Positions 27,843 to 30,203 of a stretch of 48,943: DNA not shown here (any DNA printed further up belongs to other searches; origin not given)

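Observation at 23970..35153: Single ~11.2 kb ORF encoding a ~3,700 aa protein built almost entirely of a ~72-74 residue TPR-like super-repeat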

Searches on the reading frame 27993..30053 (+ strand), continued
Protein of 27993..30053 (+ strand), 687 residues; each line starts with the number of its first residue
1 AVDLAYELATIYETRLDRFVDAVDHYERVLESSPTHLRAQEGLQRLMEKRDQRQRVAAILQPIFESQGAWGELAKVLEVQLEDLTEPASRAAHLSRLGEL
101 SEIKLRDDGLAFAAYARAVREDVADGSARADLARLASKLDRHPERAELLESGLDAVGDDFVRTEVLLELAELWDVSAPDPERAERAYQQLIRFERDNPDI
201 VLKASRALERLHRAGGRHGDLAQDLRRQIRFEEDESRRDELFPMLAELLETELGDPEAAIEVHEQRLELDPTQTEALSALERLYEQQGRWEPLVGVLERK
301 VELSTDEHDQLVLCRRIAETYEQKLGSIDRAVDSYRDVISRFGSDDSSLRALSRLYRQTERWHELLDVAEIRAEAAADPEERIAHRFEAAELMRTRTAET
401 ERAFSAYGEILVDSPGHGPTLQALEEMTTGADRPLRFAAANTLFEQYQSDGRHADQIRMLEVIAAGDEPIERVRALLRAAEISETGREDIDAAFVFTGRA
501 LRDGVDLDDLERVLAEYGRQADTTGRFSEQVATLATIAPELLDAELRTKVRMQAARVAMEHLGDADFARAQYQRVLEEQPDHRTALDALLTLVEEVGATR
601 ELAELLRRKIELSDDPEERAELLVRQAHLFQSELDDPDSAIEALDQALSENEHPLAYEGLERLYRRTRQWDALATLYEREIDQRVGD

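Call 89: predict_structure(alignment_id=A2)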
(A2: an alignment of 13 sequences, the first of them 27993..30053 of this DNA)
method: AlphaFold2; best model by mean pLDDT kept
length: 687 residues; sequences in the alignment: 13
mean_pLDDT: 92.2   pTM: 0.57
mean pLDDT of the five models: 92.2, 91.2, 90.9, 90.2, 90.2
residues with pLDDT >= 90: 534; 70-90: 150; 50-70: 3; < 50: 0
segments of 3 or more residues with pLDDT < 50: none
pLDDT, mean of each block of 10 residues (from residue 1): 91 93 93 89 89 89 89 90 88 93 93 95 92 94 94 89 94 92 95 92 95 94 95 91 95 95 94 93 95 96 94 96 95 95 92 95 95 93 96 93 95 93 93 89 93 94 91 95 94 96 89 94 95 93 90 94 92 92 91 87 90 88 92 89 89 86 90 88 71
secondary structure, 60 per line:
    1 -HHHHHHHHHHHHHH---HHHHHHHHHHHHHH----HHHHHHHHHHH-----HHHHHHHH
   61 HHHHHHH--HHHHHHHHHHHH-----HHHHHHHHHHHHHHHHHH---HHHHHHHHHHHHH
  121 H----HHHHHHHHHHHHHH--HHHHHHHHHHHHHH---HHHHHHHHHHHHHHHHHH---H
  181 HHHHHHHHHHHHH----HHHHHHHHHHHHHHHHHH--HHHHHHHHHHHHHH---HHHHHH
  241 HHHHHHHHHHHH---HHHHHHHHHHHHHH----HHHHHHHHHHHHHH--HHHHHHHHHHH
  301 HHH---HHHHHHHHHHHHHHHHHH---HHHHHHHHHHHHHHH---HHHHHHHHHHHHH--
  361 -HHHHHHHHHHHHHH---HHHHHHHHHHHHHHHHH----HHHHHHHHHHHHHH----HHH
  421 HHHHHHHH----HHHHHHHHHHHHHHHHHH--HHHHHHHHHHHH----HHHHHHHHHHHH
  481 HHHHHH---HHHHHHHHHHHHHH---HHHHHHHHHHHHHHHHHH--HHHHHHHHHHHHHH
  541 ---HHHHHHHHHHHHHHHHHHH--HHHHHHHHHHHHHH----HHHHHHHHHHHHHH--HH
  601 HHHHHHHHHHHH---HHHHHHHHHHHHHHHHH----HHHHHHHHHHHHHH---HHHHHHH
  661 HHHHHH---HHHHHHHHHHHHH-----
elements in order: H2-15 H19-32 H37-47 H53-67 H70-81 H87-104 H108-121 H126-139 H142-155 H159-176 H180-193 H198-215 H218-231 H235-252 H256-269 H274-287 H290-303 H307-324 H328-342 H346-358 H362-375 H379-395 H400-413 H418-428 H433-450 H453-464 H469-486 H490-503 H507-524 H527-540 H544-562 H565-578 H583-596 H599-612 H616-632 H637-650 H654-666 H670-682

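Call 91: fold_search(model_id=the predicted structure, library=pdb)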
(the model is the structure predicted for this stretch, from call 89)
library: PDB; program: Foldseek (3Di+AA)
matches with E <= 10: 1604; with E <= 0.001: 384
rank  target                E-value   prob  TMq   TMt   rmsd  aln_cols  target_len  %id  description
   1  9rtt_Q                4.0e-13  1.00  0.17  0.14  37.9       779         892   16  Activated Elongation Complex with IWS1 and ELOF1 (released 2025-09-03)
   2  9hvq_Q                2.4e-12  1.00  0.17  0.14  40.6       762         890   15  Structure of the transcribing Pol II-DSIF-PAF-SPT6-RECQL5 complex (released 2025-07-16)
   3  8q9t_E                5.5e-12  1.00  0.17  0.12  35.8       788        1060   13  CryoEM structure of a S. Cerevisiae Ski238 complex bound to RNA (released 2023-11-29)
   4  8bbg_D                8.5e-12  1.00  0.17  0.10  48.1       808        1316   14  Structure of the IFT-A complex; anterograde IFT-A train model (released 2022-12-21)
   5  8fgw_D                9.8e-12  1.00  0.17  0.10  56.1       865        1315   12  Human IFT-A complex structures provide molecular insights into ciliary transport (released 2023-02-22)
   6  8bbe_D                1.1e-11  1.00  0.18  0.19  44.2       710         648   14  Structure of the IFT-A complex; IFT-A2 module (released 2022-12-21)
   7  4buj_B                1.7e-11  1.00  0.18  0.10  35.4       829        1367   12  Crystal structure of the S. cerevisiae Ski2-3-8 complex (released 2013-08-28)
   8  4buj_F                4.2e-11  1.00  0.17  0.10  34.8       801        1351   12  Crystal structure of the S. cerevisiae Ski2-3-8 complex (released 2013-08-28)
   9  7xn7_q                5.4e-11  1.00  0.18  0.14  38.5       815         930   12  RNA polymerase II elongation complex containing Spt4/5, Elf1, Spt6, Spn1 and Paf1C (released 2022-09-07)
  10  7qdr_B                8.1e-11  1.00  0.17  0.11  43.1       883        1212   13  Apo human SKI complex in the closed state (released 2022-02-02)
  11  7qdz_B                1.6e-10  1.00  0.17  0.11  43.0       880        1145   13  80S-bound human SKI complex in the closed state (released 2022-02-09)
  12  7qds_B                2.2e-10  1.00  0.19  0.14  40.6       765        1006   14  Apo human SKI complex in the open state (released 2022-02-02)
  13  7dkh_I                3.1e-10  1.00  0.14  0.11  35.7       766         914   12  Crystal structure of the Ctr9/Paf1/Cdc73/Rtf1 quaternary complex (released 2021-11-24)
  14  7dkh_A                3.2e-10  1.00  0.17  0.14  37.0       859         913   12  Crystal structure of the Ctr9/Paf1/Cdc73/Rtf1 quaternary complex (released 2021-11-24)
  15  6af0_A                4.5e-10  1.00  0.15  0.12  38.1       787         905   14  Structure of Ctr9, Paf1 and Cdc73 ternary complex from Myceliophthora thermophila (released 2018-09-19)
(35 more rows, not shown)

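Call 102: search_protein_families(library=ncbifam, proteins=[L082:1-975:+, L082:1108-1374:+, L082:1400-3475:+, L082:3482-4195:+, L082:3978-5144:+], max_evalue=0.001)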
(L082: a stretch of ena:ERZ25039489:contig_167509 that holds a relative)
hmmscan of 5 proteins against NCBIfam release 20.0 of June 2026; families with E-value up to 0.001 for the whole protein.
L082:1-975:+ (324 aa): 5 families
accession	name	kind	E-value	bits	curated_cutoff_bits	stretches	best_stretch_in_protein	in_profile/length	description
NF033758.1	gliding_GltE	equivalog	8.5e-10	38.2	225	1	72-216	199-336/411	adventurous gliding motility TPR repeat lipoprotein GltE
TIGR02521.1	type_IV_pilW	equivalog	1.4e-08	34.5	154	1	75-208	45-173/234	type IV pilus biogenesis/stability protein PilW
NF040959.1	MamA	equivalog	3.7e-06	26.5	200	1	74-155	118-199/204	magnetosome protein MamA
TIGR02917.1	PEP_TPR_lipo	equivalog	1.8e-05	22.8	312.2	1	76-170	446-540/899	XrtA/PEP-CTERM system TPR-repeat protein PrsT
NF033762.1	social_mot_Tgl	equivalog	7e-05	22.3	225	1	97-241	33-168/252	social motility TPR repeat lipoprotein Tgl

L082:1108-1374:+ (89 aa): 0 families

L082:1400-3475:+ (692 aa): 6 families
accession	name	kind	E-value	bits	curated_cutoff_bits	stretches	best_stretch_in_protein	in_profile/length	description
NF033760.1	gliding_GltG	equivalog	1.7e-91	307.7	650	1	5-689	4-647/650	adventurous gliding motility protein GltG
NF033768.1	myxo_SS_tail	domain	2.4e-23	82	40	1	599-688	3-92/92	AgmX/PglI C-terminal domain-containing protein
NF049868.1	FhaB_Rv0019c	equivalog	1.2e-10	41.6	125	1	20-96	81-157/158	FHA domain-containing protein FhaB/FipA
NF052573.1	HisKinEspAMyxo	equivalog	2e-08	32.8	1400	1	28-96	49-117/755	serine histidine kinase EspA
NF041660.2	oxygluDhInhib_OdhI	equivalog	2.7e-08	33.7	200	1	22-93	53-123/130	oxoglutarate dehydrogenase inhibitor Odhl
TIGR01348.1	PDHac_trf_long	equivalog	0.0008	18.1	552.1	1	77-145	208-274/587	dihydrolipoyllysine-residue acetyltransferase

L082:3482-4195:+ (238 aa): 2 families
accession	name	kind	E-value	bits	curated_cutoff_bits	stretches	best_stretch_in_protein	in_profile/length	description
NF033760.1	gliding_GltG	equivalog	3.1e-29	102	650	1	101-237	505-648/650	adventurous gliding motility protein GltG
NF033768.1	myxo_SS_tail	domain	9.9e-23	80.1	40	1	146-235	3-92/92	AgmX/PglI C-terminal domain-containing protein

L082:3978-5144:+ (389 aa): 20 families
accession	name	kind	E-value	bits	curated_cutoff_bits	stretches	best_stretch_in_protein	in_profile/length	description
NF040959.1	MamA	equivalog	7.8e-17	61.4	200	1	125-248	84-203/204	magnetosome protein MamA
TIGR02917.1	PEP_TPR_lipo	equivalog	3.6e-15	54.9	312.2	1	109-318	531-732/899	XrtA/PEP-CTERM system TPR-repeat protein PrsT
TIGR00540.1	TPR_hemY_coli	hypoth_equivalog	7.4e-12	44.7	142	2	188-244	330-385/385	heme biosynthesis-associated TPR protein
TIGR02521.1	type_IV_pilW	equivalog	2.8e-10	40.1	154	1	196-250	43-97/234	type IV pilus biogenesis/stability protein PilW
NF033762.1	social_mot_Tgl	equivalog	2.7e-09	36.8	225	1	188-340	35-182/252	social motility TPR repeat lipoprotein Tgl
NF047371.1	FlcA_CTERM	equivalog_domain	2.9e-09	36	300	1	129-317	247-460/646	periplasmic flagellar collar protein FlcA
TIGR02552.1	LcrH_SycD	equivalog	6.6e-09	35.6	104.8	1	123-186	63-126/136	SycD/LcrH family type III secretion system chaperone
NF033920.0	C39_PA2778_fam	equivalog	6.1e-08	32.4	150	1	195-281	167-253/255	PA2778 family cysteine peptidase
TIGR00990.1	3a0801s09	subfamily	9.7e-08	31.1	757.25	0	126-232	345-447/615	mitochondrial import receptor subunit TOM70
NF002725.1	PRK02603.1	equivalog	1.9e-06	28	143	1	194-277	45-131/173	photosystem I assembly protein Ycf3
NF008757.0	PRK11788.1-5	equivalog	1.5e-05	24.4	363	1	129-274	124-271/388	lipopolysaccharide assembly protein LapB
TIGR04510.1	mod_pep_cyc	subfamily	2.7e-05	22.9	400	1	185-248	399-462/814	putative peptide modification system cyclase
NF040561.1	PrimPol_Msp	equivalog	7.6e-05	21.5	200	0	218-275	25-82/515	CRISPR-associated primase-polymerase type A1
NF047507.1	TPR_BatC_Lepto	exception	0.00012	21.6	175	1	138-255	18-133/214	TPR repeat-containing protein BatC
NF033758.1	gliding_GltE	equivalog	0.00015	20.8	225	0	162-281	68-183/411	adventurous gliding motility TPR repeat lipoprotein GltE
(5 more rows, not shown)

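Call 103: search_solved_structures(query=window:27993-30053:+, max_evalue=0.001)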
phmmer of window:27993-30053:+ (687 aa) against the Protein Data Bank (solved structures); distinct sequences matched with E-value up to 0.001: 16.
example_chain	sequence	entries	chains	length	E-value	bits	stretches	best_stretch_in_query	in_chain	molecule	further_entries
9qhb_A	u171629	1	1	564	6.4e-23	84.8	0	253-304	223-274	Engineered tetratricopeptide repeat protein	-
8bu0_A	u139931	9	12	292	2.2e-14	56.6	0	253-304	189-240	Consensus tetratricopeptide repeat protein | Crystal structure of an 8-repeat consensus TPR superhelix with Zinc. | Monomer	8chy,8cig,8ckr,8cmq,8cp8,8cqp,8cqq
7obi_A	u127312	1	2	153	2.7e-13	53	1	254-306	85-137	CTPR-rv4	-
9qhc_A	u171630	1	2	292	1.3e-12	50.7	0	253-304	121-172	Engineered tetratricopeptide repeat protein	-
9gzg_A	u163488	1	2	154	2.9e-08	36.4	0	242-304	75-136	Engineered CTPR protein with glutamic acids for conductivity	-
2fo7_A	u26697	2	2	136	5.2e-07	32.3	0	253-304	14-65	SYNTHETIC CONSENSUS TPR PROTEIN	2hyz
8ch0_A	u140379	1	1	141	6.1e-07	32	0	253-304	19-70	Consensus tetratricopeptide repeat protein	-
1na0_A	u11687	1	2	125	1.4e-06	30.8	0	253-305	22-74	designed protein CTPR3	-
6vfh_A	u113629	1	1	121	5.5e-06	28.9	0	253-307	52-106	T33_dn10A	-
7t6d_A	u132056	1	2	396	2.7e-05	26.6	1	257-404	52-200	Lipopolysaccharide assembly protein B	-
8v24_A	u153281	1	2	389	2.8e-05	26.5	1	257-404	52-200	Lipopolysaccharide assembly protein B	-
4zlh_A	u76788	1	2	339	3.1e-05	26.4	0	259-404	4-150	Lipopolysaccharide assembly protein B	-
6v8e_A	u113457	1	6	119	4.1e-05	26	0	253-306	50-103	Designed protein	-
7wzb_B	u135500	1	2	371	0.00018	23.9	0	257-403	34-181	Lipopolysaccharide assembly protein B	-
6vfi_B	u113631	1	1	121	0.00064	22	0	253-310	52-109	O43_dn18B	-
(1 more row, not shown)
